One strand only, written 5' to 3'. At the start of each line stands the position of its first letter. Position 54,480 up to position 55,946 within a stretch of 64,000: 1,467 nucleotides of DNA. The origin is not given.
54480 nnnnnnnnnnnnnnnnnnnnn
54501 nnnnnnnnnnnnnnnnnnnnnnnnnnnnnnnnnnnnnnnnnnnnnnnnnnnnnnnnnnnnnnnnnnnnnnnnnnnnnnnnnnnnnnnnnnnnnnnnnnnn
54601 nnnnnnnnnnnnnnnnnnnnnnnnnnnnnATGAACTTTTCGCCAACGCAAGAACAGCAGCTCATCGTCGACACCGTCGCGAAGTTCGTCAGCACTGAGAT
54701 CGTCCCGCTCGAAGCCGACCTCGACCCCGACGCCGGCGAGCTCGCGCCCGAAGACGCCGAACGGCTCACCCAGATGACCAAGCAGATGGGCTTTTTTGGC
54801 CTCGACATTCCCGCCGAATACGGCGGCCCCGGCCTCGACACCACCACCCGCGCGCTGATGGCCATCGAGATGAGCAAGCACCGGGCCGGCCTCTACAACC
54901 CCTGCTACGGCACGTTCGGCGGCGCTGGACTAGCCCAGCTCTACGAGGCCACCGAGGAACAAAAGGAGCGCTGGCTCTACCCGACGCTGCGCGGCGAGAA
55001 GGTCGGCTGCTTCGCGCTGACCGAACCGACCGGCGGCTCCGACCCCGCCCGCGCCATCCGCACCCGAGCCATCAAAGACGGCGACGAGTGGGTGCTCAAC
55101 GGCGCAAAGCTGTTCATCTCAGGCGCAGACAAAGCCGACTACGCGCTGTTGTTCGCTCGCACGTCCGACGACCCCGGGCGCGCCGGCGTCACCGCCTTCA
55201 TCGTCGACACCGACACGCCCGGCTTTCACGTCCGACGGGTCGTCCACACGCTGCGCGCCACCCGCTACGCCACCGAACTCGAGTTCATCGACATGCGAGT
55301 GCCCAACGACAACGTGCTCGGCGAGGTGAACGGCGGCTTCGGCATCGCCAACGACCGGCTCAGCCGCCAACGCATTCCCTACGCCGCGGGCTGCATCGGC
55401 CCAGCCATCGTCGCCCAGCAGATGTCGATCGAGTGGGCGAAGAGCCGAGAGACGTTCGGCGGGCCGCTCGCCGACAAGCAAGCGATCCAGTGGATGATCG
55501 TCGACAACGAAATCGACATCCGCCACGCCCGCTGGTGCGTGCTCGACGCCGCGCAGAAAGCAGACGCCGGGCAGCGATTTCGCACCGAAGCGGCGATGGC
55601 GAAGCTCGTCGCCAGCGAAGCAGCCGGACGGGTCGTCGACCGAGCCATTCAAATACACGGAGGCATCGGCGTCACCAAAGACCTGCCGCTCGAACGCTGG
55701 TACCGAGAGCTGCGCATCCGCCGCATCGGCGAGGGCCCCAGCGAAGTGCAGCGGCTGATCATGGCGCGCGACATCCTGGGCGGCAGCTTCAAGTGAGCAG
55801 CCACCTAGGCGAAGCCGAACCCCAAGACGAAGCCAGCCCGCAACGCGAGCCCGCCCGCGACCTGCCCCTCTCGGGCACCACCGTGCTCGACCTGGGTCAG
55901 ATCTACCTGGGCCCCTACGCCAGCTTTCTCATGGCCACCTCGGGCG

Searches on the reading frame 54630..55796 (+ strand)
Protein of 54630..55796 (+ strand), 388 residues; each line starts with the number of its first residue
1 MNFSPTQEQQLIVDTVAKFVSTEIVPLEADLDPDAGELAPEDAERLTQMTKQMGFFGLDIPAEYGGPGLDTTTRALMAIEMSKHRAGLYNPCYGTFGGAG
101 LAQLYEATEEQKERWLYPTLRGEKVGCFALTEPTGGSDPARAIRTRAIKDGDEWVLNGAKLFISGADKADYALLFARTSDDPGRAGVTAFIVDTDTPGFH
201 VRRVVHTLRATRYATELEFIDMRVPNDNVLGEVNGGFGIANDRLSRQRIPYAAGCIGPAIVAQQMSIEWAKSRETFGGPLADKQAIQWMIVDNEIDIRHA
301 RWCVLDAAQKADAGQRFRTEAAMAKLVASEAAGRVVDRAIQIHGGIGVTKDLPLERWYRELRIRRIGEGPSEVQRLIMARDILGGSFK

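Call 94: list_cluster_members(proteins=[window:54630-55796:+, window:44567-45442:-, window:59540-59782:-, window:58800-59597:-])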
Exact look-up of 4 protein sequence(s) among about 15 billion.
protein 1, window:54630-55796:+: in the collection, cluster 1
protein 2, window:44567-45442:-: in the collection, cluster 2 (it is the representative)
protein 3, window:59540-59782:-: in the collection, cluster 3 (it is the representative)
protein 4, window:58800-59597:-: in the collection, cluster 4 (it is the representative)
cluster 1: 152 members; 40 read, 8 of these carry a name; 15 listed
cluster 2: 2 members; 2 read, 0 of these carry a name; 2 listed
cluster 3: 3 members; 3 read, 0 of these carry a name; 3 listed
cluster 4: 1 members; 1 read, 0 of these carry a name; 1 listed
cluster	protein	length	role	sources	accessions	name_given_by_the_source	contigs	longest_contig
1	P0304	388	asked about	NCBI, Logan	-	-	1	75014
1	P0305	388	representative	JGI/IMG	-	-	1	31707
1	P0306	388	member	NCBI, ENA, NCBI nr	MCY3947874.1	MAG: acyl-CoA dehydrogenase family protein [Acidimicrobiaceae bacterium] | acyl-CoA dehydrogenase family protein [Acidimicrobiaceae bacterium]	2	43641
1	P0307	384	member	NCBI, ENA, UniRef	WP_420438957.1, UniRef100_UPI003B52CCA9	acyl-CoA dehydrogenase family protein [Candidatus Poriferisodalis sp.] | acyl-CoA dehydrogenase family protein n=1 Tax=Candidatus Poriferisodalis sp. ...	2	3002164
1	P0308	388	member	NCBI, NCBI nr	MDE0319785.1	MAG: acyl-CoA dehydrogenase family protein [Acidimicrobiaceae bacterium] | acyl-CoA dehydrogenase family protein [Acidimicrobiaceae bacterium]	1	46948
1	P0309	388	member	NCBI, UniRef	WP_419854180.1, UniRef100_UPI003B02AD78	acyl-CoA dehydrogenase family protein [Candidatus Poriferisodalis sp.] | acyl-CoA dehydrogenase family protein n=1 Tax=Candidatus Poriferisodalis sp. ...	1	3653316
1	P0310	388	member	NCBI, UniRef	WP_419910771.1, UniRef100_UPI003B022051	acyl-CoA dehydrogenase family protein [Candidatus Poriferisodalis sp.] | acyl-CoA dehydrogenase family protein n=1 Tax=Candidatus Poriferisodalis sp. ...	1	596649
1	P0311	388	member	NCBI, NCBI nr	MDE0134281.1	MAG: acyl-CoA dehydrogenase family protein [Acidimicrobiaceae bacterium] | acyl-CoA dehydrogenase family protein [Acidimicrobiaceae bacterium]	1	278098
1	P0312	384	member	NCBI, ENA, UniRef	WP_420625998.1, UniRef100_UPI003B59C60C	acyl-CoA dehydrogenase family protein [Candidatus Poriferisodalis sp.] | acyl-CoA dehydrogenase family protein n=1 Tax=Candidatus Poriferisodalis sp. ...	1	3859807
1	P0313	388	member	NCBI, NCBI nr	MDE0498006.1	MAG: acyl-CoA dehydrogenase family protein [Acidimicrobiaceae bacterium] | acyl-CoA dehydrogenase family protein [Acidimicrobiaceae bacterium]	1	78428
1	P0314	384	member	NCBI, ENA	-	-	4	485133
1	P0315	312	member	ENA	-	-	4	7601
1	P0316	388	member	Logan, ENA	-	-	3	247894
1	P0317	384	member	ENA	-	-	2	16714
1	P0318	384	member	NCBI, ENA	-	-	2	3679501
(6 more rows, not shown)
